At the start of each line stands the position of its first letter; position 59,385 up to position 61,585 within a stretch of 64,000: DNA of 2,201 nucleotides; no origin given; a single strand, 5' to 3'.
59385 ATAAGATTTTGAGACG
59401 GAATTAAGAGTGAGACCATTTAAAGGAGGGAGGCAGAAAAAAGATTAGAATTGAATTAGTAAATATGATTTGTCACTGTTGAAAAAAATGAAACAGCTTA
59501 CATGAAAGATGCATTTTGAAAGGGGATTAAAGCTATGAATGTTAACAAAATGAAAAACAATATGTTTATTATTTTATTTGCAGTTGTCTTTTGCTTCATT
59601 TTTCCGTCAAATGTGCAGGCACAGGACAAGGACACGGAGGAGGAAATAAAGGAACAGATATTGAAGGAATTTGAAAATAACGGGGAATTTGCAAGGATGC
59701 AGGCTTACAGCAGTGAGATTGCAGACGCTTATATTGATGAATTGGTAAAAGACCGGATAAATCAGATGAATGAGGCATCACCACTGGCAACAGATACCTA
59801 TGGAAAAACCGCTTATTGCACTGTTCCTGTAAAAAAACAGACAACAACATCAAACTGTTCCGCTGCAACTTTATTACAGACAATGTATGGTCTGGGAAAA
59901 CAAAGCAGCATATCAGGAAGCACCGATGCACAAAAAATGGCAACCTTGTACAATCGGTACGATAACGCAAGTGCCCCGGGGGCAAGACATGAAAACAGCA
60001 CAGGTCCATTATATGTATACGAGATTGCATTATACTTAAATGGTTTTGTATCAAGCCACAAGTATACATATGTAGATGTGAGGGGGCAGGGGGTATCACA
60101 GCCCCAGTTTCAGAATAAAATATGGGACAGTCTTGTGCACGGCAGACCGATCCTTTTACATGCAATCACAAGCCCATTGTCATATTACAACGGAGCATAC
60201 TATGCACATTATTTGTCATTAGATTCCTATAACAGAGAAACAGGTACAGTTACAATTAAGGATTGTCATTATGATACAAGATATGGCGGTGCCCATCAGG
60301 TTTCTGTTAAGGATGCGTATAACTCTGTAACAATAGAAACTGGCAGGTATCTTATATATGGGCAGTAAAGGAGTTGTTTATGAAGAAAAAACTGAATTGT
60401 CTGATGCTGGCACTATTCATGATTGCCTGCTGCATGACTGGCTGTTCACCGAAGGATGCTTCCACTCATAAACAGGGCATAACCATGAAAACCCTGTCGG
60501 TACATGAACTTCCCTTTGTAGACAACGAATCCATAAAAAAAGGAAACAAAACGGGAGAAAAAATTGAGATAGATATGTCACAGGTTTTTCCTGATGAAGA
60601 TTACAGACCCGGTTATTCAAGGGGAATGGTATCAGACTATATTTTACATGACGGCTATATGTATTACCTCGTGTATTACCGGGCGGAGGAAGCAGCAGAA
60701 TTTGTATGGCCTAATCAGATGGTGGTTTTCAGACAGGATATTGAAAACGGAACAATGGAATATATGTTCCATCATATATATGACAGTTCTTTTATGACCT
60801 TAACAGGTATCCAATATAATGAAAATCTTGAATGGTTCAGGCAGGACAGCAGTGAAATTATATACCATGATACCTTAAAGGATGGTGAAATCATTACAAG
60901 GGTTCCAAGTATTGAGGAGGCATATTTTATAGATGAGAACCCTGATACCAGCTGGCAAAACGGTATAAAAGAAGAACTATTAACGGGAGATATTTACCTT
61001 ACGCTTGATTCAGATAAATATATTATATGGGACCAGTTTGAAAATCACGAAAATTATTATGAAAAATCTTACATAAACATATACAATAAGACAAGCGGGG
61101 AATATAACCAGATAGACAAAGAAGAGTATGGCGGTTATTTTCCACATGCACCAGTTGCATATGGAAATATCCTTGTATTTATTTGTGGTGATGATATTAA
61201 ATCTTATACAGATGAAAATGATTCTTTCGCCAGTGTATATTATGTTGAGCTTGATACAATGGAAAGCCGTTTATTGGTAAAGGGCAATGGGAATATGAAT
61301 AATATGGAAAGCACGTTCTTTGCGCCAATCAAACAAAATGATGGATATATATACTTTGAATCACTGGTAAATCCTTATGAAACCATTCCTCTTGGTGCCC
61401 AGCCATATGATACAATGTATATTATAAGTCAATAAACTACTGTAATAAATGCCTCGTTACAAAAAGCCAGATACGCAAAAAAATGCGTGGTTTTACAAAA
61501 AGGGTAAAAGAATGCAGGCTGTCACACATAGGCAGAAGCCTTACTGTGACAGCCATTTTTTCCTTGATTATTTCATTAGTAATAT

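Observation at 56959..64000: Self-contained LytTR regulon: twin promoters drive a peptidase-lipoprotein operon and a secreted-protein-exporter operon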

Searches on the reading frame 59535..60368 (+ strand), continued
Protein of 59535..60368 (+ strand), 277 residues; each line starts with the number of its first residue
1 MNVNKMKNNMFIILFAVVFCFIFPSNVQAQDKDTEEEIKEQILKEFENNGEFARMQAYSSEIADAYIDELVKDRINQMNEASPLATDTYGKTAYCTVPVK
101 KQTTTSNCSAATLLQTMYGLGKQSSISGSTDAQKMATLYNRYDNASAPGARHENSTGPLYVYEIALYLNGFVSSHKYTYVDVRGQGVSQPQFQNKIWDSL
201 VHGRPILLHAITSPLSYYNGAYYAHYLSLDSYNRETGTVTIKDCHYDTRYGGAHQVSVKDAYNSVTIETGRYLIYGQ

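Call 57: fold_search(model_id=the predicted structure, library=pdb)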
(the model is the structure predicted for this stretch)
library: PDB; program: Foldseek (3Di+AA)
matches with E <= 10: 250; with E <= 0.001: 13
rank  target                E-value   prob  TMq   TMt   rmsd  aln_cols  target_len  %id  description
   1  6tho_B                3.6e-05  1.00  0.43  0.52   5.4       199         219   14  Acylintermediate of glutathione and the mature primitive phytochelatin synthase Alr0975 from Nostoc PCC 7120 at atomic (released 2020-12-02)
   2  6mpz_D                5.8e-05  1.00  0.39  0.70   4.6       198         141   12  Crystal structure of a double glycine motif protease from AMS/PCAT transporter in complex with the leader peptide (released 2019-02-06)
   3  2bu3_B                6.6e-05  1.00  0.45  0.58   4.9       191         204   12  Acyl-enzyme intermediate between Alr0975 and glutathione at pH 3.4 (released 2005-12-14)
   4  2bu3_A                8.9e-05  1.00  0.43  0.57   4.8       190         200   12  Acyl-enzyme intermediate between Alr0975 and glutathione at pH 3.4 (released 2005-12-14)
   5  6tho_A                1.2e-04  1.00  0.45  0.54   4.8       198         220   12  Acylintermediate of glutathione and the mature primitive phytochelatin synthase Alr0975 from Nostoc PCC 7120 at atomic (released 2020-12-02)
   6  22oc                  1.3e-04  1.00  0.40  0.54   7.5       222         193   15  Crystal structure of P210 CD lyase (released 2026-03-18)
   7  6mpz_B                1.6e-04  1.00  0.39  0.69   4.8       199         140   12  Crystal structure of a double glycine motif protease from AMS/PCAT transporter in complex with the leader peptide (released 2019-02-06)
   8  6mpz_A                3.5e-04  1.00  0.39  0.69   4.7       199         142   12  Crystal structure of a double glycine motif protease from AMS/PCAT transporter in complex with the leader peptide (released 2019-02-06)
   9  6th5_A                3.5e-04  1.00  0.43  0.54   5.3       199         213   14  Crystal structure of mature wildtype primitive Phytochelatin synthase from Nostoc spec. - Alr0975 (released 2020-11-25)
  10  2btw_A                3.8e-04  1.00  0.45  0.57   4.6       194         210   13  Crystal structure of Alr0975 (released 2005-12-14)
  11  2btw_B                5.4e-04  1.00  0.44  0.55   4.7       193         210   13  Crystal structure of Alr0975 (released 2005-12-14)
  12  6th5_B                5.7e-04  1.00  0.43  0.53   5.5       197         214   14  Crystal structure of mature wildtype primitive Phytochelatin synthase from Nostoc spec. - Alr0975 (released 2020-11-25)
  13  3bb7                  7.3e-04  1.00  0.43  0.38  12.2       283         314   13  Structure of Prevotella intermedia prointerpain A fragment 39-359 (mutant C154A) (released 2007-11-20)
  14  6tjl_A                1.6e-03  1.00  0.42  0.52   5.8       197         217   14  Mature primitive pytochelatin synthase Alr0975 from Nostoc species bound to glutathione (released 2020-12-09)
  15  6a0n_B                2.9e-03  0.99  0.36  0.32   9.7       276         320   14  The crystal structure of apo-Lpg2622 (released 2018-09-12)
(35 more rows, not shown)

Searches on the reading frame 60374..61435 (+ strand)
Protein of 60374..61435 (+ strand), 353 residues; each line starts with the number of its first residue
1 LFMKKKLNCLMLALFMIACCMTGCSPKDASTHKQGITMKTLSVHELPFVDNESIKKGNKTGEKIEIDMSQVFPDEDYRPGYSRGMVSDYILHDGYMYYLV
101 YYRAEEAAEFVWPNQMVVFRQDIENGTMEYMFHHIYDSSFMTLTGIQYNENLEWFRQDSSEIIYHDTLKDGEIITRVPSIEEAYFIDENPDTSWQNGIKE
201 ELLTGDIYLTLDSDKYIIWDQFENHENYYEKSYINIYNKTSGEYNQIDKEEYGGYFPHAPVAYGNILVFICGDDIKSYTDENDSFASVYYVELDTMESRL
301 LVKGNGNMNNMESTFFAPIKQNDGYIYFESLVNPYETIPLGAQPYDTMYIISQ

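Call 6: search_protein_families(library=pfam, proteins=[window:60374-61435:+], max_evalue=0.1)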
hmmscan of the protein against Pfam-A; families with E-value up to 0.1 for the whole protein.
window:60374-61435:+ (353 aa): 0 families

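Call 7: search_protein_families(library=ncbifam, proteins=[window:60374-61435:+], max_evalue=0.1)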
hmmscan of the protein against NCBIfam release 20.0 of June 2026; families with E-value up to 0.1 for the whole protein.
window:60374-61435:+ (353 aa): 0 families

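Call 12: search_protein_families(library=pfam, proteins=[window:60374-61435:+], max_evalue=10)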
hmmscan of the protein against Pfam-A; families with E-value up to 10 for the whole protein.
window:60374-61435:+ (353 aa): 0 families

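Call 66: search_solved_structures(query=A4, max_evalue=10)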
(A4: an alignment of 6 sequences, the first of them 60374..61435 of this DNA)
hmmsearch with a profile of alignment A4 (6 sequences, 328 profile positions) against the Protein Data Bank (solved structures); distinct sequences matched with E-value up to 10: 2.
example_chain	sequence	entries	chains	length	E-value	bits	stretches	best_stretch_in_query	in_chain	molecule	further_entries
7kmx_a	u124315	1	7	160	0.57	12.6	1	258-297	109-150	Minor capsid protein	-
2ojh_A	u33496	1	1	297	0.81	12.1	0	217-286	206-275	Uncharacterized protein Atu1656/AGR_C_3050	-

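Call 67: find_homologous_proteins(query=A4, max_evalue=0.001)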
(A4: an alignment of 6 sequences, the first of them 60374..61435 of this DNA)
Query A4 (6 sequences) (353 aa, profile of the alignment): 9 proteins with E <= 0.001 among 2510 candidates.
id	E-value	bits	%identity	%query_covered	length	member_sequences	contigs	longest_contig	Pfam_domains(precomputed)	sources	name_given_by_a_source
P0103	4.9e-135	468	100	99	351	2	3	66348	-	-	-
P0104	2.5e-128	446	81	96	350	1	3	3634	-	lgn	-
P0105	1.7e-127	443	82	99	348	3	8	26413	-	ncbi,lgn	-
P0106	2.4e-127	443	80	95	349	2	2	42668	-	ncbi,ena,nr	ncbi:MAG: hypothetical protein K2G45_04240 [Lachnospiraceae bacterium]|nr:hypothetical protein [Lach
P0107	1.1e-124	434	26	91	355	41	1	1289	-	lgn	-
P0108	3.0e-123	429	77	99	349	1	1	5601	-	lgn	-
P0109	6.5e-117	409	75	99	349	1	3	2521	-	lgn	-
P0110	8.2e-117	408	75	99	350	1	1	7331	-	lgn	-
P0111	2.0e-108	381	28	91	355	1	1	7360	-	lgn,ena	-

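Call 68: find_encoding_contigs(protein=P0106, flank=10000, max_places=2)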
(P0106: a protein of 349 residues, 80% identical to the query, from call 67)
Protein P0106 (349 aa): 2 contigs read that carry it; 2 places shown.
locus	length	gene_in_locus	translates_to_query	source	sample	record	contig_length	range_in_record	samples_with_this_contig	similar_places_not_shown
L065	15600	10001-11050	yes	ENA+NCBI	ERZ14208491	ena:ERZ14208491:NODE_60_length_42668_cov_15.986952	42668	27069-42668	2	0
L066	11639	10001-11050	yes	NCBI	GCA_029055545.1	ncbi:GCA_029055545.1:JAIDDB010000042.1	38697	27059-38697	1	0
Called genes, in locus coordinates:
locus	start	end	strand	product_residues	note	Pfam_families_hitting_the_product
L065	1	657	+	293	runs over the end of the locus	PF19293:CdaA_N, PF02457:DAC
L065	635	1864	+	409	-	PF07949:YbbR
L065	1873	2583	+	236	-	PF02146:SIR2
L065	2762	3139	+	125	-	PF00392:GntR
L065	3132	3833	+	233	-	PF00005:ABC_tran, PF13304:AAA_21 (weak)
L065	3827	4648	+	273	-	-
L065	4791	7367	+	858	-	PF02861:Clp_N, PF23569:NBD_SMAX1, PF00004:AAA, PF17871:AAA_lid_9, PF00004:AAA, PF07724:AAA_2, PF07728:AAA_5, PF10431:ClpB_D2-small, +10 more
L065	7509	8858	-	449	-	PF14501:HATPase_c_5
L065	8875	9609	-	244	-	PF00072:Response_reg, PF04397:LytTR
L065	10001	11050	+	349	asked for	-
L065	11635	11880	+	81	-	-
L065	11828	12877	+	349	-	-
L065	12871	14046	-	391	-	PF01979:Amidohydro_1, PF07969:Amidohydro_3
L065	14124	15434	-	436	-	PF00128:Alpha-amylase, PF16657:Malt_amylase_C (weak)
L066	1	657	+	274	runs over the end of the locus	PF19293:CdaA_N, PF02457:DAC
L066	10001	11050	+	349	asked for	-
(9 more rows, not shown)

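Call 69: find_encoding_contigs(protein=P0105, flank=10000, max_places=3)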
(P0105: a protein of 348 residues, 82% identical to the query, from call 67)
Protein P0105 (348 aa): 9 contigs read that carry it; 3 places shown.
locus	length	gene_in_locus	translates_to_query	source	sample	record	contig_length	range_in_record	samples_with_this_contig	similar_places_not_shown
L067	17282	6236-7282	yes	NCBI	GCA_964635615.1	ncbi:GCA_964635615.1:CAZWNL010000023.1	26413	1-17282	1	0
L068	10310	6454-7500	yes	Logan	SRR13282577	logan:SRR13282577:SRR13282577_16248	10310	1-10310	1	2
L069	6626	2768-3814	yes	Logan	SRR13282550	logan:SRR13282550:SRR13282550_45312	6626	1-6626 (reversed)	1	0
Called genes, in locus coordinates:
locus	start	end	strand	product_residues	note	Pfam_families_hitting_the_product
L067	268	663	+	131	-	PF00392:GntR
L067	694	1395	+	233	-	PF00005:ABC_tran, PF13304:AAA_21 (weak)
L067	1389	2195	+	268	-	-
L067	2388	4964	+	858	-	PF02861:Clp_N, PF23569:NBD_SMAX1, PF00004:AAA, PF17871:AAA_lid_9, PF00004:AAA, PF07724:AAA_2, PF07728:AAA_5, PF10431:ClpB_D2-small, +9 more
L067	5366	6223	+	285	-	-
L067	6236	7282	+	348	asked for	-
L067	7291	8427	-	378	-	PF01979:Amidohydro_1, PF07969:Amidohydro_3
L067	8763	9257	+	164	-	PF05198:IF3_N, PF00707:IF3_C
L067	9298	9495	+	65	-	PF01632:Ribosomal_L35p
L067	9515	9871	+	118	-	PF00453:Ribosomal_L20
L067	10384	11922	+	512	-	PF04932:Wzy_C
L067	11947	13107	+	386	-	PF01545:Cation_efflux, PF16916:ZT_dimer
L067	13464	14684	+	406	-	PF00579:tRNA-synt_1b, PF22421:SYY_C-terminal, PF01479:S4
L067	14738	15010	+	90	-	-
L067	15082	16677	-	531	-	PF00239:Resolvase, PF07508:Recombinase, PF13408:Zn_ribbon_recom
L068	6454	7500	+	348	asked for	-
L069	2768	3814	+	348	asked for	-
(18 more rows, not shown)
